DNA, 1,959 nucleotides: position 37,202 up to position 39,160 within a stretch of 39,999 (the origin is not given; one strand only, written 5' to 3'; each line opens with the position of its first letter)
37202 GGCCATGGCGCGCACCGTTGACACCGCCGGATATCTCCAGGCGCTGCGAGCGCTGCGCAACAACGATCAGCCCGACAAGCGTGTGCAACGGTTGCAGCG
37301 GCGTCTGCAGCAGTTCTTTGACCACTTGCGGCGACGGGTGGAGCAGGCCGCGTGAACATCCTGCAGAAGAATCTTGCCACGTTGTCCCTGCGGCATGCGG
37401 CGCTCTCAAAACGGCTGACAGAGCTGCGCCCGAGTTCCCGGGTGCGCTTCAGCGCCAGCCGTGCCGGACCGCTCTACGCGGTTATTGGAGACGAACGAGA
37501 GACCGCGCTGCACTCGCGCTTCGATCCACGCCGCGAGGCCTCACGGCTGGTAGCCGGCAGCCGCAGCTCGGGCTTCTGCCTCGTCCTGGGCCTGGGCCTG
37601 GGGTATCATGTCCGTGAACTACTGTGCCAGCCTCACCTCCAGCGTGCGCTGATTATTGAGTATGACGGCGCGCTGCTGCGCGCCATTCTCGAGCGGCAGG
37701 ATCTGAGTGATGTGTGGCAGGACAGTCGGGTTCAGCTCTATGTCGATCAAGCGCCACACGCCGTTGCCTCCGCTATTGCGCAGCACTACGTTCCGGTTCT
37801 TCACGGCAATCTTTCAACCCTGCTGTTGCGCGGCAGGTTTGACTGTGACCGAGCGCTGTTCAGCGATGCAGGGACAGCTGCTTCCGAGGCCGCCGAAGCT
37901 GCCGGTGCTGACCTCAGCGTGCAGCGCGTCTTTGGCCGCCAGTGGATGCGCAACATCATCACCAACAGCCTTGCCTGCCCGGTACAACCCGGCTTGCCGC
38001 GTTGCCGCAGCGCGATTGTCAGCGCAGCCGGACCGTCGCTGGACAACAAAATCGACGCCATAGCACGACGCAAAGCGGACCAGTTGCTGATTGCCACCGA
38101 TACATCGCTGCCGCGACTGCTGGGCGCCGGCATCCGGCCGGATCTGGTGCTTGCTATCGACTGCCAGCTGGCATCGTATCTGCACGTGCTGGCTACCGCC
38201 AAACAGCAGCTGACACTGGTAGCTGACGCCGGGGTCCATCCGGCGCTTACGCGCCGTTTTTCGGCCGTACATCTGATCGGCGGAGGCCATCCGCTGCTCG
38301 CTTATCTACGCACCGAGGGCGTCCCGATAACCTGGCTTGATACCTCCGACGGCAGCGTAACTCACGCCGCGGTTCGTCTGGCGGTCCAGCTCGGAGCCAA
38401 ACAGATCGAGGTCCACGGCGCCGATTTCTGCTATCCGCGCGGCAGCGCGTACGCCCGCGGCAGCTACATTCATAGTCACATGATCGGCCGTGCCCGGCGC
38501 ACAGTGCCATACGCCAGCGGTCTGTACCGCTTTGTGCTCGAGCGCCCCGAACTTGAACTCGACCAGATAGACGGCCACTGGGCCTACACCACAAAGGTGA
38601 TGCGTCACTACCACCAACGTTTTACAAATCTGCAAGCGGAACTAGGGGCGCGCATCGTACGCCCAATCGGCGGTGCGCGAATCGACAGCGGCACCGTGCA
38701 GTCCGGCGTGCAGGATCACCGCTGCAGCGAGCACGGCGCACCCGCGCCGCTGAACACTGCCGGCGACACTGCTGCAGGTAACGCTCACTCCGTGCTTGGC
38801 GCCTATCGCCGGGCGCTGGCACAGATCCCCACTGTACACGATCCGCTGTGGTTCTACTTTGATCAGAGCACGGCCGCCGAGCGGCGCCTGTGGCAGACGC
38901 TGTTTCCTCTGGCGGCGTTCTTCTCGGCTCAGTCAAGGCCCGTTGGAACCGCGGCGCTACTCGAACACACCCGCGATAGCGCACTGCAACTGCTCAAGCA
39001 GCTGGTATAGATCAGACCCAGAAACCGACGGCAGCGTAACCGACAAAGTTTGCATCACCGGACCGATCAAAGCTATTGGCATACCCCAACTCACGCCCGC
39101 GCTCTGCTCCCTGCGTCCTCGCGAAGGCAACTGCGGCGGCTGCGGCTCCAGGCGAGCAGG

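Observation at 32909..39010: Candidate undescribed flagellum-linked module: sigma-28 promoter, polyacidic protein, slippery-tract GAF-like protein and two Maf paralogues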

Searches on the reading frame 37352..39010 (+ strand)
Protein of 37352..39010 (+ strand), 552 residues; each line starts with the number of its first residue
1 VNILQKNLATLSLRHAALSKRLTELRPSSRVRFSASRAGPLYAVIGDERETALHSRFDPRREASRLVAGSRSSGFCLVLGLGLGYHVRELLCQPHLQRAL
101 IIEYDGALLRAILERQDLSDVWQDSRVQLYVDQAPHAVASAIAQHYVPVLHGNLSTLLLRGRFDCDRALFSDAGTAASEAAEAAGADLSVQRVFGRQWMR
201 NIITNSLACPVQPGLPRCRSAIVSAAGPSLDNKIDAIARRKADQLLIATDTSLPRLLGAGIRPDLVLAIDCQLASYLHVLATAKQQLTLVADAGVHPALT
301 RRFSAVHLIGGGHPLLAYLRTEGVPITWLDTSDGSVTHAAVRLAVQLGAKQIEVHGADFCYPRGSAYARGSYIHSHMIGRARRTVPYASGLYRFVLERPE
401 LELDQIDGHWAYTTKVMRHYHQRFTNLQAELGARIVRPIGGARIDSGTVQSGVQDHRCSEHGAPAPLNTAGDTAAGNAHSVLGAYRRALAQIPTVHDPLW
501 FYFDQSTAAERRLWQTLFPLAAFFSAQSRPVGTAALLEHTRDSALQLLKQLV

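Call 8: search_protein_families(library=pfam, proteins=[window:37352-39010:+], max_evalue=0.01)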
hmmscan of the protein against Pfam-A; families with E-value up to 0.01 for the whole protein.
window:37352-39010:+ (552 aa): 2 families
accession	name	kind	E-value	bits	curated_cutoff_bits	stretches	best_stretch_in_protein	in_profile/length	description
PF01973.23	MptE-like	-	5.1e-26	91.9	34.6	1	215-363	22-170/171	6-hydroxymethylpterin diphosphokinase MptE-like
PF20157.4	Maf_flag10_N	-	0.00052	20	23.5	1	76-145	115-189/228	Glycosyltransferase Maf N-terminal domain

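Call 9: search_protein_families(library=ncbifam, proteins=[window:37352-39010:+], max_evalue=0.1)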
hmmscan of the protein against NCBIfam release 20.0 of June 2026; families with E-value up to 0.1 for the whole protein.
window:37352-39010:+ (552 aa): 2 families
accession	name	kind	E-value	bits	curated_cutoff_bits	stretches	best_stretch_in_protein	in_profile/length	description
NF050051.1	FlagModPseD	domain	5.5e-05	22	670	1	219-364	228-377/640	flagellin modification protein PseD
NF002956.0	PRK03612.1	equivalog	0.0093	14.4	472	1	75-143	302-374/522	polyamine aminopropyltransferase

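Call 10: search_solved_structures(query=window:37352-39010:+, max_evalue=0.01)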
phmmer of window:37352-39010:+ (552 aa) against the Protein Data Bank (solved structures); distinct sequences matched with E-value up to 0.01: 1.
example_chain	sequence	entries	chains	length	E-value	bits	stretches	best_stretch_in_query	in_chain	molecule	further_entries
5mu5_A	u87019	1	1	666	6.5e-05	25.3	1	223-360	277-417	Uncharacterized protein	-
